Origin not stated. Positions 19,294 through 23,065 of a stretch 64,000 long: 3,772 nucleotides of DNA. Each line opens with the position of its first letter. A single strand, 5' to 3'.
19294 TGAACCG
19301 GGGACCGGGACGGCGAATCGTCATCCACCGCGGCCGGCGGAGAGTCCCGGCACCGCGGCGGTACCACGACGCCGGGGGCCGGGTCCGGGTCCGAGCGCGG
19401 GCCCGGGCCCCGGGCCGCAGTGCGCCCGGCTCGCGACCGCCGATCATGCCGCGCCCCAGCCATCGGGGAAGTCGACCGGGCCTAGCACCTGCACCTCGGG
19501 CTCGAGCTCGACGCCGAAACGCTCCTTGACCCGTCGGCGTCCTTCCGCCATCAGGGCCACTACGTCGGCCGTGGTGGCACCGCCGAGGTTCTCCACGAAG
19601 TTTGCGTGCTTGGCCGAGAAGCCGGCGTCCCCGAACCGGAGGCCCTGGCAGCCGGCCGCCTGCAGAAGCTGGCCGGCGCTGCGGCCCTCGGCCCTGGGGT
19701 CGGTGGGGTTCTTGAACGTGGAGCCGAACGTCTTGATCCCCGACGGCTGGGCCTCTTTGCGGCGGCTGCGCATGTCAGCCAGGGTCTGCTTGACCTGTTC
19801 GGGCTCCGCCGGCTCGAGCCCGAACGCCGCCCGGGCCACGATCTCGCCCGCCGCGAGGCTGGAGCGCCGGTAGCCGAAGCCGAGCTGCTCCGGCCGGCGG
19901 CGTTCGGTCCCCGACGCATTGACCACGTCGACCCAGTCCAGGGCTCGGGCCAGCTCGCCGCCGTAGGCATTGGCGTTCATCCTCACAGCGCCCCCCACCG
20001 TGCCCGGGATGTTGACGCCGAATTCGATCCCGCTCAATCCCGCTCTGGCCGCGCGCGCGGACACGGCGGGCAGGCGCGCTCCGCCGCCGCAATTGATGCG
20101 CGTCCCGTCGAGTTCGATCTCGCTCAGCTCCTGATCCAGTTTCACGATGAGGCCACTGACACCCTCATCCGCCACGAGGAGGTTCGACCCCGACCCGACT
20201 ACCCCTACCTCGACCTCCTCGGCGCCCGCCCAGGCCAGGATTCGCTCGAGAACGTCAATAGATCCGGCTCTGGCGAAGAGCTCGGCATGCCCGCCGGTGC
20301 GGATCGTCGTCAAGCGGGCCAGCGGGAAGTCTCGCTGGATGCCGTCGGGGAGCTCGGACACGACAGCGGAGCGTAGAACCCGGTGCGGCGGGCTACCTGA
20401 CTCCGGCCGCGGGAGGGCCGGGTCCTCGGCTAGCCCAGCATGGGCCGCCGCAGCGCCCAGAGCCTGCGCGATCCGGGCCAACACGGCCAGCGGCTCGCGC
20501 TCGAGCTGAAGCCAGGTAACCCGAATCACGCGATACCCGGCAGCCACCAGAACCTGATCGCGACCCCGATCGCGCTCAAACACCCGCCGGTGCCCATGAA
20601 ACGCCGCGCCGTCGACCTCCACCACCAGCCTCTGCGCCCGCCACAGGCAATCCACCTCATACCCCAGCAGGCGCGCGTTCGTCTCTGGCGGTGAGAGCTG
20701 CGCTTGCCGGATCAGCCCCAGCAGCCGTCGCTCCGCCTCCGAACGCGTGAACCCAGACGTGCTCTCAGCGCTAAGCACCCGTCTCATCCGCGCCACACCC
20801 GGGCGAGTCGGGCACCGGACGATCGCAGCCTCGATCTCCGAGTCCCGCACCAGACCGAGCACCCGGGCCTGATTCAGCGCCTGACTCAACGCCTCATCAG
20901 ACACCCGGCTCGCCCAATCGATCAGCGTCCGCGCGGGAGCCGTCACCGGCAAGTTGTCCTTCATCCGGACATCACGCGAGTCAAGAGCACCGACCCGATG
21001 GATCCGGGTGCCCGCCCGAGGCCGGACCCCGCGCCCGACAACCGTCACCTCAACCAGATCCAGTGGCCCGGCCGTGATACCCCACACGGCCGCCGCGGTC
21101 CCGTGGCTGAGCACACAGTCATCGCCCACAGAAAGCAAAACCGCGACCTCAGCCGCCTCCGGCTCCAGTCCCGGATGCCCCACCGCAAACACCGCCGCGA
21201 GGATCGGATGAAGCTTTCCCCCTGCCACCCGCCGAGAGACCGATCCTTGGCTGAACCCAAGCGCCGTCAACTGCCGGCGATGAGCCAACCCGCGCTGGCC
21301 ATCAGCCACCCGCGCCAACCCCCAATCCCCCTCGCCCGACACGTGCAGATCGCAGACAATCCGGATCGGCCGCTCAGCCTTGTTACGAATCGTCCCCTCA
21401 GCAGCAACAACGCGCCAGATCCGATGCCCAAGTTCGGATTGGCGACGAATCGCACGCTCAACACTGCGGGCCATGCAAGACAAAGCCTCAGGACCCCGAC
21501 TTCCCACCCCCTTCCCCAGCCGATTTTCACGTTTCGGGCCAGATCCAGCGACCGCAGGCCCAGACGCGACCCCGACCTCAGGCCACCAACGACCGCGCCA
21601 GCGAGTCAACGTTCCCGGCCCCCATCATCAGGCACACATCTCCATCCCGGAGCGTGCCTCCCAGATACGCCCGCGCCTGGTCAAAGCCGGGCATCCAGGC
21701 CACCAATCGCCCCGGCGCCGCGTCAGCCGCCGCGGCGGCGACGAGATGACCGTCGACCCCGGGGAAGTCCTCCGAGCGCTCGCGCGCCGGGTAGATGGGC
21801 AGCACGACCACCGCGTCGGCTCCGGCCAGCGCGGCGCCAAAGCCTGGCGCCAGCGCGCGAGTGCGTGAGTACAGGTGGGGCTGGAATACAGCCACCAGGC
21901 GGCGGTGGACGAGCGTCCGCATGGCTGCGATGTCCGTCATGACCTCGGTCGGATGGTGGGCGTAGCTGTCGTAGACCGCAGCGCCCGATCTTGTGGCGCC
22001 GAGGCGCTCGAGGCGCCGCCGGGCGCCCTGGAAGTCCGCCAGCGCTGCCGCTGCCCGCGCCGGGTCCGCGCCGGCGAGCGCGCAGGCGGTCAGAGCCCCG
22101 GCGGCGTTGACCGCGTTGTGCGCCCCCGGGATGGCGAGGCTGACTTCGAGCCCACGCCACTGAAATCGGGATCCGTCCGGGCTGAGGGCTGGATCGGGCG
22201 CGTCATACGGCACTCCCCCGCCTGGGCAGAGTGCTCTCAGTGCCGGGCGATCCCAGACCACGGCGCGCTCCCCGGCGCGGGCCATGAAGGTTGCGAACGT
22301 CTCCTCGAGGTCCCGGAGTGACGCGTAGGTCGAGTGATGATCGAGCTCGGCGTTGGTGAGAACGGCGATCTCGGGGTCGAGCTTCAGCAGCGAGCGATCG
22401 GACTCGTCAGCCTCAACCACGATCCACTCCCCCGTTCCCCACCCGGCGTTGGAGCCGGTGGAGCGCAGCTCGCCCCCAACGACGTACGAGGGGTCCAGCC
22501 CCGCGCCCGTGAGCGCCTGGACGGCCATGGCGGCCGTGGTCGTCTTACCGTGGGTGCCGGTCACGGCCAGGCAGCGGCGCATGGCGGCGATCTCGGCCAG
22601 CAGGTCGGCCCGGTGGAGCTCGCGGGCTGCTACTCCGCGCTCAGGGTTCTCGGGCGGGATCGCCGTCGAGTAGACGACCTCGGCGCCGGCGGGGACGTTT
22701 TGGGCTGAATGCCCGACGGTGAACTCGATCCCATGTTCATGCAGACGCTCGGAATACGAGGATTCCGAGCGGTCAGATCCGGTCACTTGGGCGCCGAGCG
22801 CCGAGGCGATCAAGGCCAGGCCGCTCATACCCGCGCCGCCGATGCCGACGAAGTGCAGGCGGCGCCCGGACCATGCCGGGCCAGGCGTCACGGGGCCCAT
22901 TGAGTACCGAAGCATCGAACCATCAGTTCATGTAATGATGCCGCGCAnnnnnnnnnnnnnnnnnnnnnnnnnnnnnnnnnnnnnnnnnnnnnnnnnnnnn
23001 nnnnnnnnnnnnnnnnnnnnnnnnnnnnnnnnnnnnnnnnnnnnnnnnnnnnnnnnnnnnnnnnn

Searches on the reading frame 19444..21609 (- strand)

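Call 52: search_protein_families(library=pfam, proteins=[window:19444-21609:-], max_evalue=0.001)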
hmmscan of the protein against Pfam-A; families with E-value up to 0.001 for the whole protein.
window:19444-21609:- (721 aa): 4 families
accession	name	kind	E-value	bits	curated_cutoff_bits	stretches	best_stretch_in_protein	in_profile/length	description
PF02873.21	MurB_C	-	8.6e-30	103.3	27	1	605-708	1-98/99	UDP-N-acetylenolpyruvoylglucosamine reductase, C-terminal domain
PF01565.28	FAD_binding_4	-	4.3e-18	65.8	26.4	1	443-569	2-135/139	FAD binding domain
PF18741.7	MTES_1575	-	4.2e-11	43.2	38.2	1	309-384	17-96/96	REase_MTES_1575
PF04480.18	DUF559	-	2e-09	37.7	20.6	1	290-384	15-108/109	Protein of unknown function (DUF559)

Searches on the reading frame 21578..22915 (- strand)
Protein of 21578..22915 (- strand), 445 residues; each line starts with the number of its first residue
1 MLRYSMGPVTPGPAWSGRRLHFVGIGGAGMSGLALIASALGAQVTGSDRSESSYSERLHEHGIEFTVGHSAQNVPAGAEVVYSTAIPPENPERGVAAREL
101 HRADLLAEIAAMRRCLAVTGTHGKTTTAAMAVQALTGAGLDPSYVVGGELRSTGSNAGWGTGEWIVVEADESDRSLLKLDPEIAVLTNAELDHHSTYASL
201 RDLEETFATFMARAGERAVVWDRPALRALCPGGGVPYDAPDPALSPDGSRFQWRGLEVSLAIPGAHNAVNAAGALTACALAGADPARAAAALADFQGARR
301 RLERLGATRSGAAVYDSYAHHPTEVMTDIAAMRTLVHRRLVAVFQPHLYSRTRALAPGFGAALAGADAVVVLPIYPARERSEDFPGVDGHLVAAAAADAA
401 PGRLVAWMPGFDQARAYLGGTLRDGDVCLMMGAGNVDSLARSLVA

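Call 52: search_protein_families(library=pfam, proteins=[window:21578-22915:-], max_evalue=0.001)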
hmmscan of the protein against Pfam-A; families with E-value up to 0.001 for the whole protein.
window:21578-22915:- (445 aa): 3 families
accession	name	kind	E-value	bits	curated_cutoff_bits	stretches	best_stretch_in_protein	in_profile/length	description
PF01225.30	Mur_ligase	-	1.8e-20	73.6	21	1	20-112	2-93/95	Mur ligase family, catalytic domain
PF02875.26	Mur_ligase_C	-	2.9e-17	64.1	28.4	1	300-434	1-127/127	Mur ligase, glutamate ligase domain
PF08245.18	Mur_ligase_M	-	8e-12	46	24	1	118-224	1-126/200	Mur ligase middle domain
